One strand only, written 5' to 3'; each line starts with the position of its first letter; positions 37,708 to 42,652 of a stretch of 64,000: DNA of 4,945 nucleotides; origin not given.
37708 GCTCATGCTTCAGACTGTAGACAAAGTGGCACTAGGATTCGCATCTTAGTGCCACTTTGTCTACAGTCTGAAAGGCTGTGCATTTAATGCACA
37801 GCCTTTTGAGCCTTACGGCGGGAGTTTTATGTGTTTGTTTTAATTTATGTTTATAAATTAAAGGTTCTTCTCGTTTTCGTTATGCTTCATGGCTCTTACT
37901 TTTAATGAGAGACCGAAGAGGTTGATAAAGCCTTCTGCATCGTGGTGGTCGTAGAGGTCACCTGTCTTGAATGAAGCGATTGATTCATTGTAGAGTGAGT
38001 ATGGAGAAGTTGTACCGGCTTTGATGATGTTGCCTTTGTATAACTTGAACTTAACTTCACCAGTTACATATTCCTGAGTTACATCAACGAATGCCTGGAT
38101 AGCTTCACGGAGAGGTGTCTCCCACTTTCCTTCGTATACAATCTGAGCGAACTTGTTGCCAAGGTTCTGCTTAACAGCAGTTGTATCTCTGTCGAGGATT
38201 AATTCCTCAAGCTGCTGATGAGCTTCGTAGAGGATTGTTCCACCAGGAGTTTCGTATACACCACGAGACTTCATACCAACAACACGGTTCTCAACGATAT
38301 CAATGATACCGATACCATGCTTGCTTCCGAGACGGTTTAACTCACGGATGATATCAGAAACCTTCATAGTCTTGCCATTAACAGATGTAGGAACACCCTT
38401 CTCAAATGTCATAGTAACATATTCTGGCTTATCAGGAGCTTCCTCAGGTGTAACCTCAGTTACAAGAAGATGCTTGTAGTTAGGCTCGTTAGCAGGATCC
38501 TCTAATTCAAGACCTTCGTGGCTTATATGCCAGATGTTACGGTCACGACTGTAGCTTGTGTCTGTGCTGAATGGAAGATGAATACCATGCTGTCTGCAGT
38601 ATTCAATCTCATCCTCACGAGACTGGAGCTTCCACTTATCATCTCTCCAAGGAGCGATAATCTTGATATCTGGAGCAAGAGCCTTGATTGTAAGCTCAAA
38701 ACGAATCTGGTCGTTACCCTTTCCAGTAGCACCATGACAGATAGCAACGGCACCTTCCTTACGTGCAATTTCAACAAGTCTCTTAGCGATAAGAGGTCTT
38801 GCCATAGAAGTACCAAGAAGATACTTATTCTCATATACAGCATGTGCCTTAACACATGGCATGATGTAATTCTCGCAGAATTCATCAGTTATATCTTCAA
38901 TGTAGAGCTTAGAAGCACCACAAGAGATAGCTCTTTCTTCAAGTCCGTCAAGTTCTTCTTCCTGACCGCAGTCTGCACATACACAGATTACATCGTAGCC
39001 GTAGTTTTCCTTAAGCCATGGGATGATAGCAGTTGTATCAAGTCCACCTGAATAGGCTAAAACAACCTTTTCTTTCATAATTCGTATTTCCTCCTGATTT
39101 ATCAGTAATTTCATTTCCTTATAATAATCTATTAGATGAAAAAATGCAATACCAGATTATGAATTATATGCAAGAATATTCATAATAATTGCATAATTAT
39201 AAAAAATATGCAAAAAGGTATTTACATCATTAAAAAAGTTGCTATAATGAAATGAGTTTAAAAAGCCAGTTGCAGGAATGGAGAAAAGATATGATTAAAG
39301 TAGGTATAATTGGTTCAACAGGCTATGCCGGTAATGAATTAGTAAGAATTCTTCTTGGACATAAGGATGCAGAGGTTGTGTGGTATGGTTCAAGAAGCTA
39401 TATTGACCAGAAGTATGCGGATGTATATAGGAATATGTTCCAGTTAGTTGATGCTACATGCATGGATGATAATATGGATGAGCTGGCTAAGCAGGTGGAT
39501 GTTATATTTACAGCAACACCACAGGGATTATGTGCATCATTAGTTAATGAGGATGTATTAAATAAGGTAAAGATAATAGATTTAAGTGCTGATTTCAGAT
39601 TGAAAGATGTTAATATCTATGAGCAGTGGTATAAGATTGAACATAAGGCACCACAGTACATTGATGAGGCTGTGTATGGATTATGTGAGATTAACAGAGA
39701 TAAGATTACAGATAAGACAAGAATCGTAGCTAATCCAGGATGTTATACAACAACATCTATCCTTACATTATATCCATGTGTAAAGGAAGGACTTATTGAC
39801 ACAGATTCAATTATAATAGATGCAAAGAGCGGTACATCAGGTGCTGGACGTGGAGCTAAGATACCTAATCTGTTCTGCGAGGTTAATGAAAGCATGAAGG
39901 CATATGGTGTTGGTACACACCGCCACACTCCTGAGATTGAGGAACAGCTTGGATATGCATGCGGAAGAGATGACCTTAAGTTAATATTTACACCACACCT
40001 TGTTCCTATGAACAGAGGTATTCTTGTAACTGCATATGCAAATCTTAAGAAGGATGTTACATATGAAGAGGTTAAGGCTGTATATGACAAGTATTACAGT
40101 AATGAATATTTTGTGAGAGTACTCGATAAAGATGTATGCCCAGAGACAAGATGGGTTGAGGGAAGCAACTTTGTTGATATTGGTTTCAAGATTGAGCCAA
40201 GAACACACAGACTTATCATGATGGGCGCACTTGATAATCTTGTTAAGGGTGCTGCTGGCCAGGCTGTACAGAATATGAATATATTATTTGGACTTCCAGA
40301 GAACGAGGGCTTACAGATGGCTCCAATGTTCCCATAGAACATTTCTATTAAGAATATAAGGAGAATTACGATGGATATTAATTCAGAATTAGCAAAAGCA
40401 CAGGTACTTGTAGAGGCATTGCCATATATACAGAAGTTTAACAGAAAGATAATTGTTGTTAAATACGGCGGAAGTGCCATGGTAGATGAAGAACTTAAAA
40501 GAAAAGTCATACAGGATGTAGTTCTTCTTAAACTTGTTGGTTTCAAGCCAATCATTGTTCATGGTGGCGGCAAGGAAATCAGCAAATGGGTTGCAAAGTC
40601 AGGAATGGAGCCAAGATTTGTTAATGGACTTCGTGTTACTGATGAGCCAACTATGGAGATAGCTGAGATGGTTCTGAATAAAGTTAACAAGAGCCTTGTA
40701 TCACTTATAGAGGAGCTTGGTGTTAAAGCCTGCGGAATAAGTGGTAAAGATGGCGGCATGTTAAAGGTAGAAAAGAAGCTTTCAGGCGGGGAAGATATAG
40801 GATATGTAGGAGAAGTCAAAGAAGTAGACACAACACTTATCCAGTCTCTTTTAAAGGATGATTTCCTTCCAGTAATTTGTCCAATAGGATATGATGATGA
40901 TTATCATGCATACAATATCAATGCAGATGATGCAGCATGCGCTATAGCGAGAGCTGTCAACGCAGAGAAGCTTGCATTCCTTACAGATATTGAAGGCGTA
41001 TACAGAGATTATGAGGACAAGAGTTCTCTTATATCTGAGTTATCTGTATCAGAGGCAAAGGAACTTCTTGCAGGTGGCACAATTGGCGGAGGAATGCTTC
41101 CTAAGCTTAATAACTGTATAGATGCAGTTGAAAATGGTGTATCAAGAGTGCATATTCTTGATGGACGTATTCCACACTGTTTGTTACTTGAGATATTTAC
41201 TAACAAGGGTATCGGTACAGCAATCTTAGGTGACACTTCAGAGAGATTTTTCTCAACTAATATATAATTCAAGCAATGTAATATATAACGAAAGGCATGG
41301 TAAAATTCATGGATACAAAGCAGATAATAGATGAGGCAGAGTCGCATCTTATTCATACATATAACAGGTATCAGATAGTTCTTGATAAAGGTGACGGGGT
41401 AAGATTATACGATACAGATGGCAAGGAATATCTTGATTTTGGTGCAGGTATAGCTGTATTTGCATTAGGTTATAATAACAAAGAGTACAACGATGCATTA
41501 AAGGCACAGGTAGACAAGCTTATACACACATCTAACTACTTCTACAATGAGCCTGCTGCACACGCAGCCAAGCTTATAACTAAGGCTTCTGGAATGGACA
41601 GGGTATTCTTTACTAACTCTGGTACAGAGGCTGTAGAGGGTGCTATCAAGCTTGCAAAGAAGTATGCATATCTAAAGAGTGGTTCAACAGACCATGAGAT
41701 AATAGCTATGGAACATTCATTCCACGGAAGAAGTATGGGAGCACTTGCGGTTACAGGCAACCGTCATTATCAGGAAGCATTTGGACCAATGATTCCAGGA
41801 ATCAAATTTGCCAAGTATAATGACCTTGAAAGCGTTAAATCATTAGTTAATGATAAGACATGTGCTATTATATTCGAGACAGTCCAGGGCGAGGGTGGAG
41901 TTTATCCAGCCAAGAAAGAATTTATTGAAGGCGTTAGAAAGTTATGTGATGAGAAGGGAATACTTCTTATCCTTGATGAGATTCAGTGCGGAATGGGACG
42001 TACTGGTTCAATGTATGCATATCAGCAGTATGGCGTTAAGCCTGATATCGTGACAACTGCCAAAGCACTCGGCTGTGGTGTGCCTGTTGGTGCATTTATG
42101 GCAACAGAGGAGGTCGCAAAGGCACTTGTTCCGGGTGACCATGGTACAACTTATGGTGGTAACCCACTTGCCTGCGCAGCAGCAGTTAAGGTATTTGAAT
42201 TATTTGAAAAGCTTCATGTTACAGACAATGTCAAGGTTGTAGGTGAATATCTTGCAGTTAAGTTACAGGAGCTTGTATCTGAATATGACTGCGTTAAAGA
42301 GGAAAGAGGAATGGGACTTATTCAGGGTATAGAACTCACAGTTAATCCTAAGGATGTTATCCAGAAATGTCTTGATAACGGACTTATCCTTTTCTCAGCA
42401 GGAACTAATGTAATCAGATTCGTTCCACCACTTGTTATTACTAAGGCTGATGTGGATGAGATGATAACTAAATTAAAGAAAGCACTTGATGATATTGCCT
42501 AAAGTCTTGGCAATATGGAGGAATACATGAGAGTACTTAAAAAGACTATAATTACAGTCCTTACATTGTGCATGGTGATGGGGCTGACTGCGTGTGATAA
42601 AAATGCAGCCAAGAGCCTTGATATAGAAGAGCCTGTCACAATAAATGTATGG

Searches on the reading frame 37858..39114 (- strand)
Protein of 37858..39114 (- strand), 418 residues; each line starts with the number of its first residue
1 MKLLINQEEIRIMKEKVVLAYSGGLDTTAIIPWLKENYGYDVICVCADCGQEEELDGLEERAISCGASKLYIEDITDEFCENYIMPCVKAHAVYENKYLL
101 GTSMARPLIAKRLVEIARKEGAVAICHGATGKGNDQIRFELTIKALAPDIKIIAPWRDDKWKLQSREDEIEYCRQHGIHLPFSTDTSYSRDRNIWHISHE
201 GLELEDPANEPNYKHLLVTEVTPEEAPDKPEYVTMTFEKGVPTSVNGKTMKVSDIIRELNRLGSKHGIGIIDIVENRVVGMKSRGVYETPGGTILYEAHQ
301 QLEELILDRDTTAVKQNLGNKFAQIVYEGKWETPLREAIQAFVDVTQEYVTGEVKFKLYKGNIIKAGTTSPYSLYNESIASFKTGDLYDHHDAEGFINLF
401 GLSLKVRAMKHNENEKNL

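Call 8: search_protein_families(library=pfam, proteins=[window:37858-39114:-])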
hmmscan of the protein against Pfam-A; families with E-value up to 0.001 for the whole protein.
window:37858-39114:- (418 aa): 2 families
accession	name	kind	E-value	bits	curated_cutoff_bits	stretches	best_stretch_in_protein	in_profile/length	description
PF20979.2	Arginosuc_syn_C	-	1.9e-77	260.2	27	1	188-406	1-218/219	Arginosuccinate synthase C-terminal domain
PF00764.25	Arginosuc_synth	-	2.3e-68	229.8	27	1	16-178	1-161/162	Arginosuccinate synthase N-terminal HUP domain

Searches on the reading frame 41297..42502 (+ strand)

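Call 8: search_protein_families(library=pfam, proteins=[window:41297-42502:+])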
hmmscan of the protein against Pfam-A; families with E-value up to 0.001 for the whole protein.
window:41297-42502:+ (401 aa): 2 families
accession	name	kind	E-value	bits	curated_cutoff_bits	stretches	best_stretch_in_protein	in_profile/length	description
PF00202.27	Aminotran_3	-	5.3e-128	427.6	30.5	1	24-397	8-403/403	Aminotransferase class-III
PF00155.27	Aminotran_1_2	-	1.4e-07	31.5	19.7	1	175-367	128-332/361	Aminotransferase class I and II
